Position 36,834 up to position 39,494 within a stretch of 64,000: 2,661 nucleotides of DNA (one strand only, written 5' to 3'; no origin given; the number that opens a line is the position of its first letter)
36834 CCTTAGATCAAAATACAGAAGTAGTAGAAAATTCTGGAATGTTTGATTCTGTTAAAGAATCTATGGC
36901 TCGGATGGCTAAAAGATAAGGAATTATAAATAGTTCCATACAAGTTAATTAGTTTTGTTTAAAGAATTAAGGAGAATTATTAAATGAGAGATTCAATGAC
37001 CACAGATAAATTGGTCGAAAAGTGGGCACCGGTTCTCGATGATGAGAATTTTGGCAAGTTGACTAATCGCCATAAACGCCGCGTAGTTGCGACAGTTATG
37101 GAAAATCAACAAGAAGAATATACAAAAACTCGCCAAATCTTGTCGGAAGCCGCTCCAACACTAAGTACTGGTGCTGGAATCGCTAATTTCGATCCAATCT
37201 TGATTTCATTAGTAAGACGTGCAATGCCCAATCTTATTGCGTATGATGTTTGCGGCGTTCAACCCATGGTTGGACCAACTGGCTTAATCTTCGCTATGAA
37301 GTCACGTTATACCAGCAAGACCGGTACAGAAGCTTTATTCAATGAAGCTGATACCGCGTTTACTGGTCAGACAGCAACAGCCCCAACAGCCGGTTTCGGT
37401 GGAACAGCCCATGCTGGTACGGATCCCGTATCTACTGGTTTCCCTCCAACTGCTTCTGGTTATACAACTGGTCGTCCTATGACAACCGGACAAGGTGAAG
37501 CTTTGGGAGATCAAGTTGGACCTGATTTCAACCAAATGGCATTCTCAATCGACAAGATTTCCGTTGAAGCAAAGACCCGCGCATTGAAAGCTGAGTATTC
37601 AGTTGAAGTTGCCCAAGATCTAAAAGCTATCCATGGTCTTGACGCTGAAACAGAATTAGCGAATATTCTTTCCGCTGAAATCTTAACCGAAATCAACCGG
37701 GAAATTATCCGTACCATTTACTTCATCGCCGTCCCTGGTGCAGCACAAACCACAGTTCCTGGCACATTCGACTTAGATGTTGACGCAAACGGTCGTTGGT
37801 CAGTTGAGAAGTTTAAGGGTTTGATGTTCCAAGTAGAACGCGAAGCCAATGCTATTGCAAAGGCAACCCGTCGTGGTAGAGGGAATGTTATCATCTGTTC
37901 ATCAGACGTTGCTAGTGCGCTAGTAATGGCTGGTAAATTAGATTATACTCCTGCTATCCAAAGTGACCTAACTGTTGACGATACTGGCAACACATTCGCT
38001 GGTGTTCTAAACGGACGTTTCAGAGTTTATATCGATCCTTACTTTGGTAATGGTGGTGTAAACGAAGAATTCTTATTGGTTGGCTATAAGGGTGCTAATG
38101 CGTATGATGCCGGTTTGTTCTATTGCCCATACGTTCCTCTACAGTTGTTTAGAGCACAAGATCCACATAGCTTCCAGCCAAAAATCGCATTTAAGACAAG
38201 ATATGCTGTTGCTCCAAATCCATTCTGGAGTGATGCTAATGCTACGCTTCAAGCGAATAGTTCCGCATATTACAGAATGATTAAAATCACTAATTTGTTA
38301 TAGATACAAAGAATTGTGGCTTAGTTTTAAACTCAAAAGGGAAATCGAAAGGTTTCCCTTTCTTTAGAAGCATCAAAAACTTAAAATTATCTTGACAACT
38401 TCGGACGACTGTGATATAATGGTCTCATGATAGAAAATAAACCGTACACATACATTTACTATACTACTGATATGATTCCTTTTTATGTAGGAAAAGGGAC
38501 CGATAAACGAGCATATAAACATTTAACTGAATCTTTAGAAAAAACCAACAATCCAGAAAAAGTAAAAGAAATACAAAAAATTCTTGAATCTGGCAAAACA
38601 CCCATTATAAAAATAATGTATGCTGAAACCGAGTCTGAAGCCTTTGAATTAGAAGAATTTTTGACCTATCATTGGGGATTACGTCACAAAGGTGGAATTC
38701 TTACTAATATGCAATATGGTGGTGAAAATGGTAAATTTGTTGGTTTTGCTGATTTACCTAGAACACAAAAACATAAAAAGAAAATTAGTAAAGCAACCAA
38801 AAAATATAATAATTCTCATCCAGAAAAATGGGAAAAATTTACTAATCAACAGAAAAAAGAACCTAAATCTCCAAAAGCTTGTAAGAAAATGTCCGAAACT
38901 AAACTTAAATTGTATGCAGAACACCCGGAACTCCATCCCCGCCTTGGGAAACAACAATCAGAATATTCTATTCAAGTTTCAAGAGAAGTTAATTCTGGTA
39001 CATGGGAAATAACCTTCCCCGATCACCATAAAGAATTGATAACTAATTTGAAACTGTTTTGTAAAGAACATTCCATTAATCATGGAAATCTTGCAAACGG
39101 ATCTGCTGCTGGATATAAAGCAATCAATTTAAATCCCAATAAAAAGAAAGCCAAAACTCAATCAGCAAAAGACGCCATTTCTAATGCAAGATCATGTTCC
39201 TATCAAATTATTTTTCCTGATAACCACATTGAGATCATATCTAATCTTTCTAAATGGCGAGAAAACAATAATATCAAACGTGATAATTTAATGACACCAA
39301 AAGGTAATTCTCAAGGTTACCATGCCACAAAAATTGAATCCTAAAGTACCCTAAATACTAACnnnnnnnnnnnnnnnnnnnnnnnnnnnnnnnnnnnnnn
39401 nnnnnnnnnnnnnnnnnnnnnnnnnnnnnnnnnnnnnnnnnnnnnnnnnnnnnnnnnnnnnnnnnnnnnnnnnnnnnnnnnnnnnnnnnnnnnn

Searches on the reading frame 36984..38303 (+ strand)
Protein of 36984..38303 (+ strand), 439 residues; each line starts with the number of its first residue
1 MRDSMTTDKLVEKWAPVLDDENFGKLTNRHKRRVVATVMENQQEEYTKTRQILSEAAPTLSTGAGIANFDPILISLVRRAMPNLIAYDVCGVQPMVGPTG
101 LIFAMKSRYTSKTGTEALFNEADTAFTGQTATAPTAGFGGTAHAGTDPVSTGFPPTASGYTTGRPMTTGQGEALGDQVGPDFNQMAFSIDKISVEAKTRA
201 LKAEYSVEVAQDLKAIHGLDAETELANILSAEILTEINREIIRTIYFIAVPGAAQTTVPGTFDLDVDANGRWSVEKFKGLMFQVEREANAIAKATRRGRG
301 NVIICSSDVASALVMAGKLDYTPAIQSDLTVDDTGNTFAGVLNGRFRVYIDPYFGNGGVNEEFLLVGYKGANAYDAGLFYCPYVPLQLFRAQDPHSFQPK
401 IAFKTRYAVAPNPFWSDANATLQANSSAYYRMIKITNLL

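Call 7: search_protein_families(library=pfam, proteins=[window:36984-38303:+], max_evalue=0.01)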
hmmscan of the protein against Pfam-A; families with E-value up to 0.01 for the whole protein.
window:36984-38303:+ (439 aa): 1 family
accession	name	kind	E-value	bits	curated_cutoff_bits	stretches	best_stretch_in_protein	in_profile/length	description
PF07068.17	Gp23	-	1.2e-141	472.9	24.4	1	66-435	1-376/376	Major capsid protein Gp23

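Call 16: search_dna_similar(query=window:36984-38303:+, collection=phages, mode=protein, max_rows=15)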
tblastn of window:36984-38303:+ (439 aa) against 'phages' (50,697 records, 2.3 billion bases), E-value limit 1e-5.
Records with a match: 2593; places in all: 4033; records where one place covers at least 80% of the query: 1312.
Best place of each record, by identity: <60% 2593.
By first word of the organism name: Escherichia 671; Synechococcus 389; Klebsiella 332; Salmonella 203; Vibrio 136; Shigella 89; Aeromonas 86; Acinetobacter 71; Cyanophage 61; Enterobacter 58; and 61 more.
By host as written in the record: - 466; Escherichia coli 282; Klebsiella pneumoniae 115; Synechococcus 107; Escherichia coli O157:H7 39; Synechococcus sp. 38; Salmonella enterica 29; Synechococcus sp. WH7803 28; and 575 more.
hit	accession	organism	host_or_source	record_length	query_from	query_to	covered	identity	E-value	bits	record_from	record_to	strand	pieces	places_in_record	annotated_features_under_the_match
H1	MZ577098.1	Methylophilales phage Melnitz-3 EXVC039M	Methylophilales_sp._H5P1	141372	7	439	99%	59.7%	2e-162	513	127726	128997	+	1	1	major capsid protein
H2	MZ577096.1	Methylophilales phage Melnitz-2 EXVC040M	Methylophilales_sp._H5P1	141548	7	439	99%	59.7%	2e-162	513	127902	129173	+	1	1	major capsid protein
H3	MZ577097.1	Methylophilales phage Melnitz EXVC044M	Methylophilales_sp._H5P1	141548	7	439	99%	59.7%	2e-162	513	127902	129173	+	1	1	major capsid protein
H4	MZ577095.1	Methylophilales phage Melnitz-1 EXVC043M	Methylophilales_sp._H5P1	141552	7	439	99%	59.7%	2e-162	513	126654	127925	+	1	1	hypothetical protein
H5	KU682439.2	Stenotrophomonas phage vB_SmaS-DLP_6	Stenotrophomonas maltophilia D1571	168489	8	439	98%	59.0%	8e-158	499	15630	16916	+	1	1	precursor of major head subunit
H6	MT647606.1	Pelagibacter phage Mosig EXVC030M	Candidatus Pelagibacter ubique HTCC1062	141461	12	439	97%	59.5%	2e-160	506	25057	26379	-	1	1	putative major capsid protein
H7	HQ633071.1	Synechococcus phage S-SKS1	Synechococcus sp. WH7803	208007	8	439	98%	58.7%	8e-162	511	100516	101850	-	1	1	major capsid protein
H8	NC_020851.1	Synechococcus phage S-SKS1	Synechococcus sp. WH7803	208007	8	439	98%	58.7%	8e-162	511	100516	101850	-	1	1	major head protein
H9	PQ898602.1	Synechococcus phage S-SCSM2R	Synechococcus sp. WH7803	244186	7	439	99%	58.5%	3e-162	511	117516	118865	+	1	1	major capsid protein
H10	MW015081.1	Synechococcus phage S-SRM01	Synechococcus sp. KCZYC6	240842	10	439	98%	58.6%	5e-166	523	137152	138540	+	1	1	precursor of major head subunit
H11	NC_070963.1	Synechococcus phage S-SRM01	Synechococcus sp. KCZYC6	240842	10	439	98%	58.6%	5e-166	523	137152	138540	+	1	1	major head protein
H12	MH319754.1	Marine virus AG-345-L05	single cell amplified by WGA-X; seawater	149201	8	439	98%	58.3%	1e-164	519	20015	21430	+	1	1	record has no annotation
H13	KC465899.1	Pelagibacter phage HTVC008M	Candidatus Pelagibacter ubique HTCC1062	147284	7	439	99%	58.1%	2e-155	493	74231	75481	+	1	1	major capsid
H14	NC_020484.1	Pelagibacter phage HTVC008M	Candidatus Pelagibacter ubique HTCC1062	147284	7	439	99%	58.1%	2e-155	493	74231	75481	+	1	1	major head protein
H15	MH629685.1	Synechococcus virus S-PRM1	Synechococcus sp. WH 7803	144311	7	439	99%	57.8%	1e-155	493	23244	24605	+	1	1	major capsid protein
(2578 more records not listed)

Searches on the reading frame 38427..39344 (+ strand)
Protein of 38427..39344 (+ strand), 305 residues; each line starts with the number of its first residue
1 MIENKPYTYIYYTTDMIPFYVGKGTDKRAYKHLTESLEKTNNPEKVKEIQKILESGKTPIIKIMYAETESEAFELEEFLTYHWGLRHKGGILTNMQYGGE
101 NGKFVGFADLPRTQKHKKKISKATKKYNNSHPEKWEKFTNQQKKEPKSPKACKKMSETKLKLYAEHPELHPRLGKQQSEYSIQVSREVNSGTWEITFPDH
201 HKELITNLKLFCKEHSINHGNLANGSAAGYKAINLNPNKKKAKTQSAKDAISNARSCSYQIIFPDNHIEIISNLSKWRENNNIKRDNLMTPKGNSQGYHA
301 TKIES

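Call 7: search_protein_families(library=pfam, proteins=[window:38427-39344:+], max_evalue=0.01)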
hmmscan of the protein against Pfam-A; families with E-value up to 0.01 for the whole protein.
window:38427-39344:+ (305 aa): 1 family
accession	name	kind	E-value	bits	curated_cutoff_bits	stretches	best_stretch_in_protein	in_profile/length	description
PF22945.2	LEM-3_GIY-YIG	-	4.4e-09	36.9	27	1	19-123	28-132/151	LEM-3-like GIY-YIG domain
